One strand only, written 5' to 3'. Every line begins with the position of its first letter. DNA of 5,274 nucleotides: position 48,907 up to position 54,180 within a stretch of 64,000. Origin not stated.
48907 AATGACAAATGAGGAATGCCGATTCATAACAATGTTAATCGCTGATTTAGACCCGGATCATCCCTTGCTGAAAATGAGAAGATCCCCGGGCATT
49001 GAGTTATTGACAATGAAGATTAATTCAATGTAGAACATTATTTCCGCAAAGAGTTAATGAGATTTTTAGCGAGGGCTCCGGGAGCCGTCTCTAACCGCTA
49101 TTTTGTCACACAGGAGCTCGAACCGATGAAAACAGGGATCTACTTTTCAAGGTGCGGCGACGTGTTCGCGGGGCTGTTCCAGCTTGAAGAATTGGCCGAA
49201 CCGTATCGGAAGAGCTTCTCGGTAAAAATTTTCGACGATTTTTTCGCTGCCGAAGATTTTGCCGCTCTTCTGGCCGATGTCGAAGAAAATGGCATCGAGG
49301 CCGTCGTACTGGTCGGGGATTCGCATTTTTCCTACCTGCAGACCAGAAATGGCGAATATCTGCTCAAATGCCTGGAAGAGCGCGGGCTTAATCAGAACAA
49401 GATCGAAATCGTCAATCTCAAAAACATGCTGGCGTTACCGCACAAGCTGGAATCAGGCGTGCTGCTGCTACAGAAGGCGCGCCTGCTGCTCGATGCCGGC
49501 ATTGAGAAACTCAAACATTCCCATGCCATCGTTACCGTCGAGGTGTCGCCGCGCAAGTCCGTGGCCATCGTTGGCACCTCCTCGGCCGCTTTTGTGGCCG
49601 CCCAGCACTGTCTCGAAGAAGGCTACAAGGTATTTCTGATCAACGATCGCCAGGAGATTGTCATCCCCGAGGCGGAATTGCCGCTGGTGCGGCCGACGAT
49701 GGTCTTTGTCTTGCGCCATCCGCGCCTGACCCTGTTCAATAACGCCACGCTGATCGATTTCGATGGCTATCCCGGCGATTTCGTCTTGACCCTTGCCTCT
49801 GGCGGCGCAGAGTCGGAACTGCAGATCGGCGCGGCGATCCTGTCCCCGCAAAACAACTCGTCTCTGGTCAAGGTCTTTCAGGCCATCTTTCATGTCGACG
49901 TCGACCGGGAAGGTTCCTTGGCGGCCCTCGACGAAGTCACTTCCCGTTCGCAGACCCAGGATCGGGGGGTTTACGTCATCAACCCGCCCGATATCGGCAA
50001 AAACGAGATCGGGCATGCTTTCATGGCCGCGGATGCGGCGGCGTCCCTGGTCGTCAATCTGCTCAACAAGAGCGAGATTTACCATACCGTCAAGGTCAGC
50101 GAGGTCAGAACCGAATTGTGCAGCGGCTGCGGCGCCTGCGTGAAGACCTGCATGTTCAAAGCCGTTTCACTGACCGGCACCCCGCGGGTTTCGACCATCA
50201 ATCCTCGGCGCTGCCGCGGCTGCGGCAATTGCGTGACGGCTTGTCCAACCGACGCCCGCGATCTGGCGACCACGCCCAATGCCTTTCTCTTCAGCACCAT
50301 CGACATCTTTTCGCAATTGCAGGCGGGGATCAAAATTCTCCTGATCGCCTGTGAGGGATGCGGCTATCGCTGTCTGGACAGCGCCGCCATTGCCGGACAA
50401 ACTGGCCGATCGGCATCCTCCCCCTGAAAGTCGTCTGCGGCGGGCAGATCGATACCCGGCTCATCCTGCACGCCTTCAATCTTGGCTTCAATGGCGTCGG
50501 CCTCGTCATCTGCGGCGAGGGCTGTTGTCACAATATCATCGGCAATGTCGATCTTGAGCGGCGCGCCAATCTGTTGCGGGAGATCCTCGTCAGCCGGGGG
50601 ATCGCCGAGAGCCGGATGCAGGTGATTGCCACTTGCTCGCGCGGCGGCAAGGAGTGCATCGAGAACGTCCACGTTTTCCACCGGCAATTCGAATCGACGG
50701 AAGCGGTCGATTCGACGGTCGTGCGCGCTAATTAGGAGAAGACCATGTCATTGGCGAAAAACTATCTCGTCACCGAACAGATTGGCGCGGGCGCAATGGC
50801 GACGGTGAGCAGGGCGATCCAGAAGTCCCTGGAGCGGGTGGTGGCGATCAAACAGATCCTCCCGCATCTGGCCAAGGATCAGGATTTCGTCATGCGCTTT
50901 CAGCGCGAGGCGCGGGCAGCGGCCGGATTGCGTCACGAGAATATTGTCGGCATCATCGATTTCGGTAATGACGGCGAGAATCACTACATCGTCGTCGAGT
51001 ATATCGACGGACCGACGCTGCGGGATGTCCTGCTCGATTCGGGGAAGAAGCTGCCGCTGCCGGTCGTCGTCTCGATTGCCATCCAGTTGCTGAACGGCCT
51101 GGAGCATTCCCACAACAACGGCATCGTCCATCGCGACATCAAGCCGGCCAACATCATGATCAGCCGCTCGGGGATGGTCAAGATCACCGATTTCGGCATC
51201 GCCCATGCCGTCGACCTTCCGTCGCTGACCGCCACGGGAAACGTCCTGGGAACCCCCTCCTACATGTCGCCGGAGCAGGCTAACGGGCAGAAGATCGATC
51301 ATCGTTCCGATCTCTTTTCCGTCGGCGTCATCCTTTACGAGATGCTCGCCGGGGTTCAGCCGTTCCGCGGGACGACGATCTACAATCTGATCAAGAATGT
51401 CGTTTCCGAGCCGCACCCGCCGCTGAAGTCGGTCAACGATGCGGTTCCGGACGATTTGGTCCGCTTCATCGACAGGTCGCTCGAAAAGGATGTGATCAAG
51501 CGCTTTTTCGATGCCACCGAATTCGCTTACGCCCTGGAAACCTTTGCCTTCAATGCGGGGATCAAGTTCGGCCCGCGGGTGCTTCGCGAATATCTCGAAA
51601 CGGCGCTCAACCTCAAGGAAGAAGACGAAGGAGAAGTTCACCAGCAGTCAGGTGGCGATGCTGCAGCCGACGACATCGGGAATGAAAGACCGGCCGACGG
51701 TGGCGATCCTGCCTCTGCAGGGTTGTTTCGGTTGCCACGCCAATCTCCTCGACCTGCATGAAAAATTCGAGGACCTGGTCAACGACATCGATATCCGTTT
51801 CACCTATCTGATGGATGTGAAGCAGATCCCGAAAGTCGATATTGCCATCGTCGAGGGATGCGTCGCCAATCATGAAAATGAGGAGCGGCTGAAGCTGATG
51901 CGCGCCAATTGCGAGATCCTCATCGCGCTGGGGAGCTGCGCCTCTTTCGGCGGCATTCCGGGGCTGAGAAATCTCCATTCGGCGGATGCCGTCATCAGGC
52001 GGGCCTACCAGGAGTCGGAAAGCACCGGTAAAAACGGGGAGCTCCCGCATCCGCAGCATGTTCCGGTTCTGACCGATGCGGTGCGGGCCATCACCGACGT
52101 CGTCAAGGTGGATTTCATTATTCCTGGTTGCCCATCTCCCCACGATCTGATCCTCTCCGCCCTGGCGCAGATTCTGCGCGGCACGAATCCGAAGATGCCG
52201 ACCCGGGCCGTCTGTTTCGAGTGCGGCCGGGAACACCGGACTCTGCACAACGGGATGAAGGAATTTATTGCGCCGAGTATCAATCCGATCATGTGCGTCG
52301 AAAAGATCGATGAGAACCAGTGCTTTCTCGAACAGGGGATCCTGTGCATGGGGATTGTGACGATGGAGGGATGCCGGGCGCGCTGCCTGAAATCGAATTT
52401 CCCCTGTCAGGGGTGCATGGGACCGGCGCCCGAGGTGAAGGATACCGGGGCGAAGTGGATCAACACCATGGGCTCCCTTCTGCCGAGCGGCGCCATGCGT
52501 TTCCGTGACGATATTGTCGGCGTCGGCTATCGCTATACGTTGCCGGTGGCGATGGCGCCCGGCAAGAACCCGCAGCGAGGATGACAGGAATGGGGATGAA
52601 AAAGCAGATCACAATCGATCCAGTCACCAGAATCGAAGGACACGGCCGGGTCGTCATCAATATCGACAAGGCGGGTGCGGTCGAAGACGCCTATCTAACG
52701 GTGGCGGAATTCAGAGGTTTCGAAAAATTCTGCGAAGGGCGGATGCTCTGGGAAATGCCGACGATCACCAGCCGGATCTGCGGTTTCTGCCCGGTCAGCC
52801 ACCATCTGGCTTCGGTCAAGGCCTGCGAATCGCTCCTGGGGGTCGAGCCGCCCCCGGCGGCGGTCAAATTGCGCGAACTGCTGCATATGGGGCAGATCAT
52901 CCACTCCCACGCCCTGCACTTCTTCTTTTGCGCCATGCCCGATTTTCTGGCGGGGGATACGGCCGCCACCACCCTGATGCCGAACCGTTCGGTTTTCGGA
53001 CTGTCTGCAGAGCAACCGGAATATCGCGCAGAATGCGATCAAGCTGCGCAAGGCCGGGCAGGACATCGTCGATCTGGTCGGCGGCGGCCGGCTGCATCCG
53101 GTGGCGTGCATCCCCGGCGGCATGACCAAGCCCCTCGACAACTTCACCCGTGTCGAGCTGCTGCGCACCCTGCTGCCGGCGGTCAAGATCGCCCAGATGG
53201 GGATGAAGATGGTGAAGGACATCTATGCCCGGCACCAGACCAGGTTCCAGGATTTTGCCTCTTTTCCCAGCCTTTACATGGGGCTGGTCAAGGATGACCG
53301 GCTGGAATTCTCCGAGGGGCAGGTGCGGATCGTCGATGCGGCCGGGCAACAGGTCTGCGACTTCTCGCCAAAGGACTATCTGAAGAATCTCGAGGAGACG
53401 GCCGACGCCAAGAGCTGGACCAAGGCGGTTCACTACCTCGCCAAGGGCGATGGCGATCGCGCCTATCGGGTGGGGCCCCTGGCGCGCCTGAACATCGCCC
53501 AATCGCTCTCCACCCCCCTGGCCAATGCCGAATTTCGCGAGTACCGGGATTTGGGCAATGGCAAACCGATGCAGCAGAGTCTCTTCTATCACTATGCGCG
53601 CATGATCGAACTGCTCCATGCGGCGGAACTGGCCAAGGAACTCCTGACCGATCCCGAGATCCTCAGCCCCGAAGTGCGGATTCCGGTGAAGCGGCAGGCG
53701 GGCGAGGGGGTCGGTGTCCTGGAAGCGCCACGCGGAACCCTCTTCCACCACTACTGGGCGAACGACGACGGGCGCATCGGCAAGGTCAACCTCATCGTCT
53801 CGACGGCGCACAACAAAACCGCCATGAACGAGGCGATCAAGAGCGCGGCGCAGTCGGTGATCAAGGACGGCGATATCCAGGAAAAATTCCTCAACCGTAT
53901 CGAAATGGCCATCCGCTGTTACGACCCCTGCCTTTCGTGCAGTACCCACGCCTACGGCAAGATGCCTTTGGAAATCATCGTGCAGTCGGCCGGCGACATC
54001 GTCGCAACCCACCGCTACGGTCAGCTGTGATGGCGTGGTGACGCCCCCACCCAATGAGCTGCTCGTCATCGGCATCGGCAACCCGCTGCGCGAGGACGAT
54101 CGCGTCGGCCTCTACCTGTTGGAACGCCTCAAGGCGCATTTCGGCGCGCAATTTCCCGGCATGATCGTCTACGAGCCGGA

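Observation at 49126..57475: Hanks-type Ser/Thr kinase gene inside an Mvh-type [NiFe] hydrogenase operon, next to an FHA-cyclase / PP2C / FHA module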

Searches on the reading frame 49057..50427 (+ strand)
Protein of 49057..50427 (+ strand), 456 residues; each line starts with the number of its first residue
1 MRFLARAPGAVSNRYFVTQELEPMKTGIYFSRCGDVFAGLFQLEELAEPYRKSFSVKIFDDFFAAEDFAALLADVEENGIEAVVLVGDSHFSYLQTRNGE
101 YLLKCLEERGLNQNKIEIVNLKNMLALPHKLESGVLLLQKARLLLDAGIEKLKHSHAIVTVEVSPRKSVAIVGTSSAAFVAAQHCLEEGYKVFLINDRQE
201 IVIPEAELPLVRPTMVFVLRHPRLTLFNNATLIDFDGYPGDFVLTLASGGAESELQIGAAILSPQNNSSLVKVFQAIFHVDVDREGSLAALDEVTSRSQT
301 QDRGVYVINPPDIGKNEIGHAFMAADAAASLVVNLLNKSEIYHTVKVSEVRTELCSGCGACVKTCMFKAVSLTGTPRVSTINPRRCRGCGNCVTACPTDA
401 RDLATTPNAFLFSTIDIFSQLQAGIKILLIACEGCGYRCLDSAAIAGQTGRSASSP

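Call 3: search_protein_families(library=pfam, proteins=[window:49057-50427:+], max_evalue=0.01)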
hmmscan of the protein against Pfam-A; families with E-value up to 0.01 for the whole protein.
window:49057-50427:+ (456 aa): 11 families
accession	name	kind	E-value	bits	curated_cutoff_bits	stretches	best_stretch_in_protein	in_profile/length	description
PF00037.32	Fer4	-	9.9e-10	38.3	21.1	2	380-401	2-23/24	4Fe-4S binding domain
PF12838.12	Fer4_7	-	3.6e-09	37.4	27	1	355-400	2-52/52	4Fe-4S dicluster domain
PF13187.11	Fer4_9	-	1.6e-07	31.7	27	1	355-400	2-51/52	4Fe-4S dicluster domain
PF12837.12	Fer4_6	-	2.5e-07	30.7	25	2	379-400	2-23/24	4Fe-4S binding domain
PF13237.11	Fer4_10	-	5.1e-07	30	25.5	2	352-397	6-53/53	4Fe-4S dicluster domain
PF12797.12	Fer4_2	-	2.6e-06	27.5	24.5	1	381-398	5-22/22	4Fe-4S binding domain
PF14697.11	Fer4_21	-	2.9e-06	27.8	35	1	350-399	3-55/59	4Fe-4S dicluster domain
PF25160.1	LdpA_Fe-S-bd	-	4.3e-05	23.6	27.6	0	380-400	22-42/49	LdpA Fe-S cluster-binding domain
PF12800.12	Fer4_4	-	0.0051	17.5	24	1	385-398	3-16/17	4Fe-4S binding domain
PF17179.9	Fer4_22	-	0.0055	18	27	0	347-367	73-93/95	4Fe-4S dicluster domain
PF13484.11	Fer4_16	-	0.0057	17.8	30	0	355-372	2-19/66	4Fe-4S double cluster binding domain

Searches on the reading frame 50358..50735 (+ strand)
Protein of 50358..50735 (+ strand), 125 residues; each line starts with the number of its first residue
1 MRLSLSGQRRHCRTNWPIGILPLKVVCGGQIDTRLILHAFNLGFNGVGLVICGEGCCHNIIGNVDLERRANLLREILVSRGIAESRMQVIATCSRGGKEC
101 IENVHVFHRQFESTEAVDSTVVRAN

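Call 3: search_protein_families(library=pfam, proteins=[window:50358-50735:+], max_evalue=0.01)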
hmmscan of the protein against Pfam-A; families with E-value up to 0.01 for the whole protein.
window:50358-50735:+ (125 aa): 1 family
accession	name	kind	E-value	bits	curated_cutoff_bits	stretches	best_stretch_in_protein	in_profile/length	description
PF02662.21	FlpD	-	4.6e-17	62.6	22.3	1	13-110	21-118/123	Methyl-viologen-reducing hydrogenase, delta subunit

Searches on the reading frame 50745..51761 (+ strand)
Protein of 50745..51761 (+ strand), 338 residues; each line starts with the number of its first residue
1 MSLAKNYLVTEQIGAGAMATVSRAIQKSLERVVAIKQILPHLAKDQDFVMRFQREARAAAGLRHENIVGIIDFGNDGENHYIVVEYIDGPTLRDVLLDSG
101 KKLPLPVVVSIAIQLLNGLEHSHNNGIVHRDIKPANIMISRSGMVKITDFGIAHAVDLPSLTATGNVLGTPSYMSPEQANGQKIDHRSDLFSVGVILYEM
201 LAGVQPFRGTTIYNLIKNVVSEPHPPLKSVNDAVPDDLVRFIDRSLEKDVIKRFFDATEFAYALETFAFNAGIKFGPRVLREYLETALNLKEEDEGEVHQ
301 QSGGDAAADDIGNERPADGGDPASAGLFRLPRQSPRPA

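Call 3: search_protein_families(library=pfam, proteins=[window:50745-51761:+], max_evalue=0.01)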
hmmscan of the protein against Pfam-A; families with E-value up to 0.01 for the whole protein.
window:50745-51761:+ (338 aa): 7 families
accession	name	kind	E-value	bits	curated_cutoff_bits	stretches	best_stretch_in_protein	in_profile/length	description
PF00069.31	Pkinase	-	4.9e-55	187.2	31.7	1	8-254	2-252/263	Protein kinase domain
PF07714.23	PK_Tyr_Ser-Thr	-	3e-39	135.3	23.1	1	10-253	4-248/258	Protein tyrosine and serine/threonine kinase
PF03109.22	ABC1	-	1.4e-06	28.1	22.9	1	79-156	142-217/244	ABC1 atypical kinase-like domain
PF14531.12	Kinase-like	-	0.0014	18.4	25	1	111-156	150-195/289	Kinase-like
PF17667.7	Pkinase_fungal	-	0.002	17.4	24.1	1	123-192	303-378/387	Fungal protein kinase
PF07387.17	Seadorna_VP7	-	0.0022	17.5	20.3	1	116-150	151-187/308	Seadornavirus VP7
PF01636.29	APH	-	0.0091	16.2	23.2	0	119-151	162-195/239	Phosphotransferase enzyme family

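Call 10: find_homologous_proteins(query=window:50745-51761:+, max_evalue=1e-20)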
Query window:50745-51761:+ (338 aa): 7214 proteins with E <= 1e-20 among 8000 candidates; the best 120 are listed.
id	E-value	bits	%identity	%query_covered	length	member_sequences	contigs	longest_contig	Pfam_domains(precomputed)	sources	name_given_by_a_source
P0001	3.4e-220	748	100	100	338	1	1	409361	PF07714.24,PF00069.32,PF03109.23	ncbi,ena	-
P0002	7.8e-124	431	64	84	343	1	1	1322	PF07714.24,PF00069.32,PF03109.23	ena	-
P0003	1.5e-104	368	41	78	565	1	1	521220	PF07714.24,PF00069.32,PF03109.23,PF14531.13,PF01163.29,PF01636.30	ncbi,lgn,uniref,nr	ncbi:protein kinase domain-containing protein [Thermoflavimicrobium dichotomicum]|uniref:Serine/thre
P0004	2.9e-101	357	38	90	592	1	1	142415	PF07714.24,PF00069.32,PF03109.23,PF14531.13,PF17667.8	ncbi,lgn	-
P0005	1.3e-99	352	57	87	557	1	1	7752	PF07714.24,PF00069.32,PF03109.23,PF01058.30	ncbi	ncbi:MAG: protein kinase domain-containing protein [Planctomycetota bacterium]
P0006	2.0e-99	351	57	87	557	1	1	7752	PF07714.24,PF00069.32,PF03109.23,PF01058.30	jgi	jgi:coenzyme F420-reducing hydrogenase gamma subunit/tRNA A-37 threonylcarbamoyl transferase compone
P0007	6.7e-88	313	38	72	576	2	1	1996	PF06293.21,PF07714.24,PF13095.13,PF00069.32,PF03109.23,PF19974.6,PF14531.13,PF01163.29,PF17667.8,PF01636.30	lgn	-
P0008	1.1e-81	293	39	75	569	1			PF07714.24,PF00069.32,PF03109.23,PF14531.13,PF17667.8,PF01636.30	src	-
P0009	7.5e-77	277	37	78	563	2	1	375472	PF06293.21,PF07714.24,PF00069.32,PF03109.23,PF14531.13,PF01636.30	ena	-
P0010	4.1e-75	271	-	-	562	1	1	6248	PF06293.21,PF07714.24,PF00069.32,PF03109.23,PF01636.30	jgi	jgi:serine/threonine protein kinase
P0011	9.8e-74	266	47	85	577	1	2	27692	PF07714.24,PF00069.32,PF03109.23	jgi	jgi:serine/threonine protein kinase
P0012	3.0e-73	265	47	85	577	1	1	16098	PF07714.24,PF00069.32,PF03109.23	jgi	jgi:serine/threonine protein kinase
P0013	2.1e-70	256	46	78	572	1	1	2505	PF07714.24,PF00069.32,PF03109.23,PF08308.18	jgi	jgi:serine/threonine protein kinase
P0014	1.1e-69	253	47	81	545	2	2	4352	PF07714.24,PF00069.32,PF03109.23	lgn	-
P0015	5.8e-69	251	47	77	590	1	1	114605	PF07714.24,PF00069.32,PF03109.23,PF08308.18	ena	-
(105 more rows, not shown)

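Call 11: find_encoding_contigs(protein=P0005, flank=10000, max_places=4)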
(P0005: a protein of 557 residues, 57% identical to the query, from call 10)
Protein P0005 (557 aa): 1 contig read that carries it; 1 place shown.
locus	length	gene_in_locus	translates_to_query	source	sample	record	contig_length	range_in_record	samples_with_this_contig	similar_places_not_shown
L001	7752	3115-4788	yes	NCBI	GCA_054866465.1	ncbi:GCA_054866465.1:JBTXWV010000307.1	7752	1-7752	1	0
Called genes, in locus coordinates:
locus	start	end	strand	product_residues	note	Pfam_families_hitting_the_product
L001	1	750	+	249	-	PF00588:SpoU_methylase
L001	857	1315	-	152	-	-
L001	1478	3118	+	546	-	PF13237:Fer4_10 (weak), PF14697:Fer4_21 (weak), PF12838:Fer4_7, PF13187:Fer4_9 (weak), PF00037:Fer4 (weak), PF12837:Fer4_6 (weak), PF13237:Fer4_10, PF02662:FlpD, +1 more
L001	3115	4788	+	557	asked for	PF00069:Pkinase, PF03109:ABC1 (faint), PF07714:PK_Tyr_Ser-Thr, PF01058:Oxidored_q6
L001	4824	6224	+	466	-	PF27537:HoxH, PF00374:NiFeSe_Hases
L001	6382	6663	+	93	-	PF05015:HigB-like_toxin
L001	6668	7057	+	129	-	PF13560:HTH_31 (faint), PF01381:HTH_3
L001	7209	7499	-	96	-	PF12840:HTH_20 (weak), PF01022:HTH_5, PF13601:HTH_34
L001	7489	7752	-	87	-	?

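Call 12: find_encoding_contigs(protein=P0001, flank=10000, max_places=3)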
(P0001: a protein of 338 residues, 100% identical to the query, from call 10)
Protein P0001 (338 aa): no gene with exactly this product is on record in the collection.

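Call 16: find_encoding_contigs(protein=P0002, flank=10000, max_places=4)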
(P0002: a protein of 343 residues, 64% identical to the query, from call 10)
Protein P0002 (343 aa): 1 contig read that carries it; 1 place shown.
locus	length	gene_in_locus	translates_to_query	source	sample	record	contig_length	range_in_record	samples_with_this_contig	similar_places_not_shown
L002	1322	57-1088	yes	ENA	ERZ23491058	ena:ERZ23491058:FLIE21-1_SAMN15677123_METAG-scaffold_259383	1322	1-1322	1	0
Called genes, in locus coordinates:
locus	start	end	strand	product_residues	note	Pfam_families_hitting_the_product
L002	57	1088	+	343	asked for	PF00069:Pkinase, PF07714:PK_Tyr_Ser-Thr, PF03109:ABC1 (weak)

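Call 102: list_cluster_members(proteins=[P0001, P0121, P0139])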
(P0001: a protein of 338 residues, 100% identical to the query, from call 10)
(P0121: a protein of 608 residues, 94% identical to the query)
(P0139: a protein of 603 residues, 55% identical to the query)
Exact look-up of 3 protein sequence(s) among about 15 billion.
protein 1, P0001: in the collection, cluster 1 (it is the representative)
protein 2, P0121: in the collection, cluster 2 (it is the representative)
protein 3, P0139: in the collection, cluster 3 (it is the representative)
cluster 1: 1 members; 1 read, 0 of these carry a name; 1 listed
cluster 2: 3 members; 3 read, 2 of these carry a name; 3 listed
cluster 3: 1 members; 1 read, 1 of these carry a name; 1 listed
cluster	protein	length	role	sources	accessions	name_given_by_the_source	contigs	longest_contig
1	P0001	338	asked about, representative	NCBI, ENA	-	-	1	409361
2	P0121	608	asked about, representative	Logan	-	-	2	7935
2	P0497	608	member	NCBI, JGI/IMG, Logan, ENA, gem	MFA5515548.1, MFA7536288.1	MAG: protein kinase [Desulfuromonadales bacterium]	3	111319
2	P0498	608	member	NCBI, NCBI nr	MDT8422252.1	MAG: protein kinase [Desulfuromonadales bacterium] | protein kinase [Desulfuromonadales bacterium]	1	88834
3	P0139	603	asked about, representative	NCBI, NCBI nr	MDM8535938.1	protein kinase [Desulfobacterales bacterium HSG17]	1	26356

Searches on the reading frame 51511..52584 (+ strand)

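Call 3: search_protein_families(library=pfam, proteins=[window:51511-52584:+], max_evalue=0.01)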
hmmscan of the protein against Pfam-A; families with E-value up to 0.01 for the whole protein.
window:51511-52584:+ (357 aa): 1 family
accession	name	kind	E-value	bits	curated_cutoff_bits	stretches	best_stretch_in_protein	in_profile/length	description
PF01058.29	Oxidored_q6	-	3e-27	95.3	27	1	72-220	1-127/128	NADH ubiquinone oxidoreductase, 20 Kd subunit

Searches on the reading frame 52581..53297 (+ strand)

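Call 3: search_protein_families(library=pfam, proteins=[window:52581-53297:+], max_evalue=0.01)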
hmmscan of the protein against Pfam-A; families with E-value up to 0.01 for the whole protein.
window:52581-53297:+ (238 aa): 1 family
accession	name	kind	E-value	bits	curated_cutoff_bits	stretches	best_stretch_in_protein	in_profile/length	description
PF00374.24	NiFeSe_Hases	-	6.1e-17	62.2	25.8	1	45-123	1-79/508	Nickel-dependent hydrogenase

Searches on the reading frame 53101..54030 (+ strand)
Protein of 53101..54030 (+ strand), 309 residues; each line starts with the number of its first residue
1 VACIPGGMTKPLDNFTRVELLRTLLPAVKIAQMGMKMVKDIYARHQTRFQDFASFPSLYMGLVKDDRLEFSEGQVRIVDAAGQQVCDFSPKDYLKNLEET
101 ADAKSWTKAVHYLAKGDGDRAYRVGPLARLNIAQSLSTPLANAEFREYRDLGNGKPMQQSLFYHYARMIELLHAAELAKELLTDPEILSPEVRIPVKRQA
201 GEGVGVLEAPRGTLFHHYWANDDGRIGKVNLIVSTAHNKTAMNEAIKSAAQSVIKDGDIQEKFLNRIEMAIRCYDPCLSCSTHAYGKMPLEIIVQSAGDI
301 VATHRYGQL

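Call 3: search_protein_families(library=pfam, proteins=[window:53101-54030:+], max_evalue=0.01)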
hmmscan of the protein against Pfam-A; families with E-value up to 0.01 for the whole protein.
window:53101-54030:+ (309 aa): 1 family
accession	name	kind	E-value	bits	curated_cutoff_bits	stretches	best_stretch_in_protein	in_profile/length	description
PF00374.24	NiFeSe_Hases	-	1.4e-13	51.1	25.8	1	93-283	311-508/508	Nickel-dependent hydrogenase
